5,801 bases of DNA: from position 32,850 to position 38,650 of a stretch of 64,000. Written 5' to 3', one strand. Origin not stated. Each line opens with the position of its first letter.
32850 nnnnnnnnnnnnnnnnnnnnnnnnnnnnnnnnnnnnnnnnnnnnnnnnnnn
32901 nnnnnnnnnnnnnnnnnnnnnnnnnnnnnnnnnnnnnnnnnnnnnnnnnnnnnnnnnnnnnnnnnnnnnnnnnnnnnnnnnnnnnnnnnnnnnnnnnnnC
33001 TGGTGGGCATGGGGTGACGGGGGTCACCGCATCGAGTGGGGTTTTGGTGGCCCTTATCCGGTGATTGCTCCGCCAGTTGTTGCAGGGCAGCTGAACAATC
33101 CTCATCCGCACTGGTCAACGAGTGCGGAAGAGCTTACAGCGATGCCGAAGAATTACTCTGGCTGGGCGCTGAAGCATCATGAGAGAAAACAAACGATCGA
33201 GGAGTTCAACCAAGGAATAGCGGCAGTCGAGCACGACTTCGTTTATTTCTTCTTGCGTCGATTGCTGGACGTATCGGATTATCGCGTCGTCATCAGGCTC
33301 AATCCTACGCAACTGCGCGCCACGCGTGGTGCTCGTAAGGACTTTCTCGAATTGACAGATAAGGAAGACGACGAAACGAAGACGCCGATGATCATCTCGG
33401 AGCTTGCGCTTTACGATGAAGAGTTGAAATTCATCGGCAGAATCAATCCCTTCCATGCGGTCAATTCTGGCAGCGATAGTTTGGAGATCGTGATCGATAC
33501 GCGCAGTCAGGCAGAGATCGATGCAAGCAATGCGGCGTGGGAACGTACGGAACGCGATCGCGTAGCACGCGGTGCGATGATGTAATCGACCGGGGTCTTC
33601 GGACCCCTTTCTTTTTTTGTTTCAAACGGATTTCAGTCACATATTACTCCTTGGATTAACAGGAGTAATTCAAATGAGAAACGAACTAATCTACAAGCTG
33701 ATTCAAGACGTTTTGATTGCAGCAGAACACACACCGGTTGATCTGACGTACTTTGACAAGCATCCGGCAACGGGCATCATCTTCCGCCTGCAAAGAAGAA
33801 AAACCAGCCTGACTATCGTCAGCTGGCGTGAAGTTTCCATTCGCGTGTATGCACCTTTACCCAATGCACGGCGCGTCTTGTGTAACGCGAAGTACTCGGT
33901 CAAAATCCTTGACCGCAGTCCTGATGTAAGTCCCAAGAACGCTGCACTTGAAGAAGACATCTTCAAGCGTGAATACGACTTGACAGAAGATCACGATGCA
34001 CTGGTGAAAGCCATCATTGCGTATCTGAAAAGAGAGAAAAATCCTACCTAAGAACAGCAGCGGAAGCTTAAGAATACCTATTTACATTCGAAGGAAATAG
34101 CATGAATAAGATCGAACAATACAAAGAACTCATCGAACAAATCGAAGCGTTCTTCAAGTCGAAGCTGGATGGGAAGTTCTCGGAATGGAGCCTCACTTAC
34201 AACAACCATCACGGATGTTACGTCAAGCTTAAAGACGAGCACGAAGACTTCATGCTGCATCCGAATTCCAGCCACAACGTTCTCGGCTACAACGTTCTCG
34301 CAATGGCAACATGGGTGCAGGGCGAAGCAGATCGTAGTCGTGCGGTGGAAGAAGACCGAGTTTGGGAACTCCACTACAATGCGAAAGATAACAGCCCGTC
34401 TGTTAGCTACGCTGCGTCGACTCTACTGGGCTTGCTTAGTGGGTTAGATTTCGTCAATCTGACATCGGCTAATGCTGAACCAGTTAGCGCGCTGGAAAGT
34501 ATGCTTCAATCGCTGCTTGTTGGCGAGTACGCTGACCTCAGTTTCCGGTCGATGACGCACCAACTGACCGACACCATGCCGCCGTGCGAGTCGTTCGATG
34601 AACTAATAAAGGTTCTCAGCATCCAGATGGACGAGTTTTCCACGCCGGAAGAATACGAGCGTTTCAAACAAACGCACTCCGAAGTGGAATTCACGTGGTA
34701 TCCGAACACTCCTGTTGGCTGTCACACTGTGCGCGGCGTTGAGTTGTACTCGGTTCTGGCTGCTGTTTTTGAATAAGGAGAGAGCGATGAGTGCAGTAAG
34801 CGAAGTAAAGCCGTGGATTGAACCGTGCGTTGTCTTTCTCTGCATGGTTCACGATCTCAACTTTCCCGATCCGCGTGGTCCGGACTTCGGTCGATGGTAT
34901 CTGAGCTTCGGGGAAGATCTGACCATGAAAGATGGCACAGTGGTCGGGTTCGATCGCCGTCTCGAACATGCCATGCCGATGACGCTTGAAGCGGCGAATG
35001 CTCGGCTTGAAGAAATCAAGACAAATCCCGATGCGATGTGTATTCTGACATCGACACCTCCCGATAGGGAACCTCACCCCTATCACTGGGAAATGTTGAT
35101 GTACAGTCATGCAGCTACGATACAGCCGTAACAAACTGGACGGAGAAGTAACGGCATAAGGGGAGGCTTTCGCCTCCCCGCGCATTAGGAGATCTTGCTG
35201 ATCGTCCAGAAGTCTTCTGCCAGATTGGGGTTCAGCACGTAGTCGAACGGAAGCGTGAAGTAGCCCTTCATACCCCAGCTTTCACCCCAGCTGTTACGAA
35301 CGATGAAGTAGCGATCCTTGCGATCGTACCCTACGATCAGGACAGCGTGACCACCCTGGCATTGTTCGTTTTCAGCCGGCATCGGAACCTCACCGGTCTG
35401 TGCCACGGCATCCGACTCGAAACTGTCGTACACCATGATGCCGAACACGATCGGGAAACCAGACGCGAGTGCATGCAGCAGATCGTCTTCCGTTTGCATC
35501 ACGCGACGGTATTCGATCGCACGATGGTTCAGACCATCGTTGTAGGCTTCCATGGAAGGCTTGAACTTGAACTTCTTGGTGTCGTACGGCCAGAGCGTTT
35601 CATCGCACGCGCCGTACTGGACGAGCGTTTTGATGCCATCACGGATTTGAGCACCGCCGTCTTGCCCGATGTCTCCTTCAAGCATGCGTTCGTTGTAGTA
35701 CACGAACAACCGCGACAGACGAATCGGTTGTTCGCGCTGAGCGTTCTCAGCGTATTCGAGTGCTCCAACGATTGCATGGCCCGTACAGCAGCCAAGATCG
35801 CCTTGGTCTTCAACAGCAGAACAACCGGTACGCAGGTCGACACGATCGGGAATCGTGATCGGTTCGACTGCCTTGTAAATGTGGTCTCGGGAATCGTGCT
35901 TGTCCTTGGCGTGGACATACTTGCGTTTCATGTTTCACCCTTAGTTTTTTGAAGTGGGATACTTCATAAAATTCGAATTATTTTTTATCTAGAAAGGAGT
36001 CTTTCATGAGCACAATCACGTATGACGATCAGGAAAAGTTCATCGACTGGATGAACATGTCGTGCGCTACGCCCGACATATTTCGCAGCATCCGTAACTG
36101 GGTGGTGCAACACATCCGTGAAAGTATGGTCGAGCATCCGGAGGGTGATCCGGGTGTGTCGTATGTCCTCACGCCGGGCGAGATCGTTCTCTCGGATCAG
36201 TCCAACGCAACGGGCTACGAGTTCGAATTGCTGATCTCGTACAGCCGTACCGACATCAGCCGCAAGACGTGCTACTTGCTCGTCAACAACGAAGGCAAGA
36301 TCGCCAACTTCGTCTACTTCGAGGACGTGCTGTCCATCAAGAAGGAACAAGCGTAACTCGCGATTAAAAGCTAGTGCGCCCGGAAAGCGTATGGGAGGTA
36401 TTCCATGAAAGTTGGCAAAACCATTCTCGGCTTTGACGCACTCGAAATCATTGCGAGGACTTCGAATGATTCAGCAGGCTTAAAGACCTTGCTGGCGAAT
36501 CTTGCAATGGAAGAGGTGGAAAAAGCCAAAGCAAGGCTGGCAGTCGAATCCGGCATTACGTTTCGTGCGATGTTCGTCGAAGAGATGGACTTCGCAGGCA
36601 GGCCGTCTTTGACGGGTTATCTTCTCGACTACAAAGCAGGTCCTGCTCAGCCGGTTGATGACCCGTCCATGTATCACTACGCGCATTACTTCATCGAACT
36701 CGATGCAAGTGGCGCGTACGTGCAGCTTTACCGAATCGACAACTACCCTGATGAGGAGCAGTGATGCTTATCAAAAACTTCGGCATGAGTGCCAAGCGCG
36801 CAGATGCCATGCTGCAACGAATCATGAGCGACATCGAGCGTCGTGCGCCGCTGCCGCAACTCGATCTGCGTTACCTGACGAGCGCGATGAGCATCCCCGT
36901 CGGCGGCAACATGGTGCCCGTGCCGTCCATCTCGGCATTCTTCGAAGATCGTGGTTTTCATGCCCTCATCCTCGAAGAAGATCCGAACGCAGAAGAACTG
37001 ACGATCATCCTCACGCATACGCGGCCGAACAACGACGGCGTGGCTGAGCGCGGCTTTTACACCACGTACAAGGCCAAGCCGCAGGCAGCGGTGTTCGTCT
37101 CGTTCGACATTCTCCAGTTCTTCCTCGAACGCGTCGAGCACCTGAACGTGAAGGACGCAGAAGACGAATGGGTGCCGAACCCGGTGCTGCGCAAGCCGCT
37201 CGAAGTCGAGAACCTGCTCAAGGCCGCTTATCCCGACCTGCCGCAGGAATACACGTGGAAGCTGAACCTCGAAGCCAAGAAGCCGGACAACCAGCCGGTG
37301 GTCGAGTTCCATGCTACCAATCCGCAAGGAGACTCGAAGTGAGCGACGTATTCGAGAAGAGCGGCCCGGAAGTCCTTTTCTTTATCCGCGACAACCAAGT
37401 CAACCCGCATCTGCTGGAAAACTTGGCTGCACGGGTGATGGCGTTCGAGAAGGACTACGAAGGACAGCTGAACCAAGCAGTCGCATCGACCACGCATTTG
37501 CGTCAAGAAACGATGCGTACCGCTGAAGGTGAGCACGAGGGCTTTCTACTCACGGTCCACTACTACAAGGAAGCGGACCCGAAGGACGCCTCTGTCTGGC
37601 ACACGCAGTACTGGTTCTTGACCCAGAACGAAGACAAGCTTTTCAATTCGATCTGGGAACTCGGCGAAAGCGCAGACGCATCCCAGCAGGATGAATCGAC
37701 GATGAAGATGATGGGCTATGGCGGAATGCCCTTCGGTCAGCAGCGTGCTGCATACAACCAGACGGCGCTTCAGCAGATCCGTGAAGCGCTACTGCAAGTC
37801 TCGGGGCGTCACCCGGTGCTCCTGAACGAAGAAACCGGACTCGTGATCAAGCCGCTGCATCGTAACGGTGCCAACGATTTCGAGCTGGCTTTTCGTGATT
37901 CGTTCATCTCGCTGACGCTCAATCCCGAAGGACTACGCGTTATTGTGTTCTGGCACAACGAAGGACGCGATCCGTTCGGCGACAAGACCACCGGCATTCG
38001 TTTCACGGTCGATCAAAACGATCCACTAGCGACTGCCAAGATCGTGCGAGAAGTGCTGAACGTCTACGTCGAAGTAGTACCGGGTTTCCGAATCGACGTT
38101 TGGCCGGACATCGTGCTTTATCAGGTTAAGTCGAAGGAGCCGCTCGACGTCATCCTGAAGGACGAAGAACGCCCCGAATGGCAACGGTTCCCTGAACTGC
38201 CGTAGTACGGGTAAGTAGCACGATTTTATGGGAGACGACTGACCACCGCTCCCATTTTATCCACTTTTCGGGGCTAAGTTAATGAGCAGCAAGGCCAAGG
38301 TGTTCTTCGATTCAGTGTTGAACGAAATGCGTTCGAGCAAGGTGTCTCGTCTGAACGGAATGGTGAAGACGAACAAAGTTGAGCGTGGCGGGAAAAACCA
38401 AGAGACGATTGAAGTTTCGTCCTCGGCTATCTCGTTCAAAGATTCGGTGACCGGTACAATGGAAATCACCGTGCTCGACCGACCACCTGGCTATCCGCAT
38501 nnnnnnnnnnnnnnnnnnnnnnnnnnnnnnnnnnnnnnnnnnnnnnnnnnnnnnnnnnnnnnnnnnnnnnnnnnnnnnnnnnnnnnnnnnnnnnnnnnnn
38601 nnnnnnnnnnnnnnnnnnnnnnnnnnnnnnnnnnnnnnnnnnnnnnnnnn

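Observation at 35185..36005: Lone reverse-strand papain-like peptidase gene with a perfect palindrome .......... in its divergent promoter region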

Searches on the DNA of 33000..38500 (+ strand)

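Call 10: search_dna_similar(query=window:33000-38500:+, collection=phages, mode=near, max_rows=20)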
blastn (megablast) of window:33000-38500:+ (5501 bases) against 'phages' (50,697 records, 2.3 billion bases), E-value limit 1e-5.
No match.

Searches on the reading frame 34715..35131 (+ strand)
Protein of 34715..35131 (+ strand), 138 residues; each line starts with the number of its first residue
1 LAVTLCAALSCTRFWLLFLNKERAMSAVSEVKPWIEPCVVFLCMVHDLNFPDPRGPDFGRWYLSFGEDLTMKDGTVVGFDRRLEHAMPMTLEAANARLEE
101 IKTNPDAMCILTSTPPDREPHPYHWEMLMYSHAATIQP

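Call 4: search_protein_families(library=phrogs, proteins=[window:34715-35131:+], max_evalue=0.01)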
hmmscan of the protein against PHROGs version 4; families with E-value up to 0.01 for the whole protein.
window:34715-35131:+ (138 aa): 0 families

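Call 79: search_protein_families(library=padloc, proteins=[window:34787-35131:+], max_evalue=0.01)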
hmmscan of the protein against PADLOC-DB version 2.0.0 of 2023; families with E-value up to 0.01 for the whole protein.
window:34787-35131:+ (114 aa): 0 families

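Call 80: search_protein_families(library=ncbifam, proteins=[window:34787-35131:+], max_evalue=0.01)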
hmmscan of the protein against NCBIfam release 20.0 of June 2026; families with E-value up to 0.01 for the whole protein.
window:34787-35131:+ (114 aa): 0 families

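Call 92: search_protein_families(library=pfam, proteins=[window:34787-35131:+], max_evalue=1)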
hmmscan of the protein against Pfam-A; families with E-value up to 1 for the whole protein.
window:34787-35131:+ (114 aa): 0 families
